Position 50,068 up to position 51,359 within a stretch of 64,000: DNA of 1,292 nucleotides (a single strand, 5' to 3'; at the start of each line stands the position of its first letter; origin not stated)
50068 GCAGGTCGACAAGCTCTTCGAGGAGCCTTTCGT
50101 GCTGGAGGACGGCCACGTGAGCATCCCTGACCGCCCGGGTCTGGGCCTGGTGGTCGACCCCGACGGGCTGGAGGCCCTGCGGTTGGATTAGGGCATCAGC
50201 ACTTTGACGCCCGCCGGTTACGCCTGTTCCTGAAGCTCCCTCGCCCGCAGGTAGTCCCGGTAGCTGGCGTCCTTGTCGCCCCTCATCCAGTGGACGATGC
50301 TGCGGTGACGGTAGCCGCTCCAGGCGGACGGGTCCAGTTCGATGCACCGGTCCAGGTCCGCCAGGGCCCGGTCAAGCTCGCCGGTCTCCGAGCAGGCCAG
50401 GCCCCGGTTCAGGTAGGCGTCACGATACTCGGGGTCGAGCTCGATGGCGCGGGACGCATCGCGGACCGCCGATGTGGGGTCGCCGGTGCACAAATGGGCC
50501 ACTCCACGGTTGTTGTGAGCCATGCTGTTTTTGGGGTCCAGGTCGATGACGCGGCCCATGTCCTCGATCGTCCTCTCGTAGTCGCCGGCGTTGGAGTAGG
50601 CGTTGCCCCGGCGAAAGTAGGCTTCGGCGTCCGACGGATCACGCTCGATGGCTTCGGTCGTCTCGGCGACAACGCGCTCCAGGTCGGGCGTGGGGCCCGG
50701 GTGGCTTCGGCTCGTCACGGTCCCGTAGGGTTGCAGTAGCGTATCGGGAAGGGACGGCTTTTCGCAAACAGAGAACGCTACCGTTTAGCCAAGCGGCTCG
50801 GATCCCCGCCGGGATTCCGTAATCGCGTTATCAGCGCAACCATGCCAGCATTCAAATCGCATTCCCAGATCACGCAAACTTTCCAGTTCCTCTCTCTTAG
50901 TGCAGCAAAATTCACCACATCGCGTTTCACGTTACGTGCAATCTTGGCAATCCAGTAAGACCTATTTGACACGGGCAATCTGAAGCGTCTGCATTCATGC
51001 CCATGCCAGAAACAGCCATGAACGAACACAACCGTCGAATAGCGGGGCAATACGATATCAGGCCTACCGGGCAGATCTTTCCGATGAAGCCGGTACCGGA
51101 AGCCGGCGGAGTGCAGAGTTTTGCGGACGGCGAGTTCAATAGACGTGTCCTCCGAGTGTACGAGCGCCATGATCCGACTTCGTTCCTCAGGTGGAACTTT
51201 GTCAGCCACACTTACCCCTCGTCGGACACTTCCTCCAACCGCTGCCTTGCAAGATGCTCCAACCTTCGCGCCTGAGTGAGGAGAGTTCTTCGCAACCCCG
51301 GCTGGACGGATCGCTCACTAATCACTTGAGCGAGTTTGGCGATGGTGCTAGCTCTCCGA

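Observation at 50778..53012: Lower-GC operon of C5-methyltransferase, GIY-YIG nuclease and Vsr (candidate restriction-modification island)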

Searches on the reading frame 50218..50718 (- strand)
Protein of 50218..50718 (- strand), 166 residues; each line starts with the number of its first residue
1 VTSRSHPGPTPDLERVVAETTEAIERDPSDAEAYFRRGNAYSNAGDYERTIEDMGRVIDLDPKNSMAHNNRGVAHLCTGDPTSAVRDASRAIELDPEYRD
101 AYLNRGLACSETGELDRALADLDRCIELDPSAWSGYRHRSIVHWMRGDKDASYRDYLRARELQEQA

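Call 3: search_protein_families(library=pfam, proteins=[window:50218-50718:-], max_evalue=0.1)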
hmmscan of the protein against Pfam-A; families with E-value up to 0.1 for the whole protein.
window:50218-50718:- (166 aa): 18 families
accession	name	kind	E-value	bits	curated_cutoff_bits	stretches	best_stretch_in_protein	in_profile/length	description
PF00515.34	TPR_1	-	5.9e-27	92.8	27.8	3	100-131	2-33/34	Tetratricopeptide repeat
PF07719.23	TPR_2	-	2.2e-25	87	27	3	31-64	1-34/34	Tetratricopeptide repeat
PF13431.12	TPR_17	-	1.2e-21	75.6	24.4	3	22-50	4-32/34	Tetratricopeptide repeat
PF13414.12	TPR_11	-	2.4e-20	72.4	26.8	4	22-44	19-41/42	TPR repeat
PF13181.12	TPR_8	-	2.8e-18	64.9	25.7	2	31-64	1-34/34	Tetratricopeptide repeat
PF13432.12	TPR_16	-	1.1e-17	64.6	32.7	4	79-131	11-63/65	Tetratricopeptide repeat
PF13371.12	TPR_9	-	4e-15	56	35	4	80-132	10-62/73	Tetratricopeptide repeat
PF13428.12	TPR_14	-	2e-11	43.8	23.5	2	100-133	2-35/44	Tetratricopeptide repeat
PF13424.12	TPR_12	-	7.6e-09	36.1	30.1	3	67-129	5-75/77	Tetratricopeptide repeat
PF14559.12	TPR_19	-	4.7e-08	33.7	25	1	79-127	5-53/68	Tetratricopeptide repeat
PF13174.12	TPR_6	-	8.5e-08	32.8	26.3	1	32-63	1-32/33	Tetratricopeptide repeat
PF01239.28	PPTA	-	3.1e-06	27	29.5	0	115-140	1-26/32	Protein prenyltransferase alpha subunit repeat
PF14561.12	TPR_20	-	2.8e-05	24.8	25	1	17-61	8-52/90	Tetratricopeptide repeat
PF07721.20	TPR_4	-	4.2e-05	24.2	27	0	101-120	3-22/26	Tetratricopeptide repeat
PF13374.12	TPR_10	-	9.1e-05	22.8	27.5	0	101-127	4-30/42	Tetratricopeptide repeat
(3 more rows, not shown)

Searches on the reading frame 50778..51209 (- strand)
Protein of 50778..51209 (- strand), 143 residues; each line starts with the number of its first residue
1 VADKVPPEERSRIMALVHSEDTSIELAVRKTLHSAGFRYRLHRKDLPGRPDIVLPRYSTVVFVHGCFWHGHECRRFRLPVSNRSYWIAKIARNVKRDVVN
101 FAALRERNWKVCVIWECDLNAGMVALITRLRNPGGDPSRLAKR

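Call 3: search_protein_families(library=pfam, proteins=[window:50778-51209:-], max_evalue=0.1)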
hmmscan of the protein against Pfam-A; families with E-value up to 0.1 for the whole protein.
window:50778-51209:- (143 aa): 2 families
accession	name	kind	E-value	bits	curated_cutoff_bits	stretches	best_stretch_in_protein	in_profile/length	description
PF03852.21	Vsr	-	1.3e-32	111.9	27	1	2-75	1-74/74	DNA mismatch endonuclease Vsr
PF17921.7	Integrase_H2C2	-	0.057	14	25.5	0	5-36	1-31/59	Integrase zinc binding domain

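Call 4: search_protein_families(library=ncbifam, proteins=[window:50778-51209:-], max_evalue=0.1)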
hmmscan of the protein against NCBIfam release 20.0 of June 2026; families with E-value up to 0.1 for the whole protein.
window:50778-51209:- (143 aa): 1 family
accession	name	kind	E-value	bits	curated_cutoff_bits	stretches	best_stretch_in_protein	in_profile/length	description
TIGR00632.1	vsr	subfamily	5.8e-43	146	97.85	1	1-118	1-119/119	DNA mismatch endonuclease Vsr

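Call 5: search_protein_families(library=padloc, proteins=[window:50778-51209:-], max_evalue=0.1)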
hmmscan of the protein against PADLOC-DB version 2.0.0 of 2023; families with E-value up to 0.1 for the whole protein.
window:50778-51209:- (143 aa): 1 family
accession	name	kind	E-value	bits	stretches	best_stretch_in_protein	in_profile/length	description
PDLC03397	Vsr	-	8.5e-31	105.2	1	1-120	1-120/156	Type II nicking endonuclease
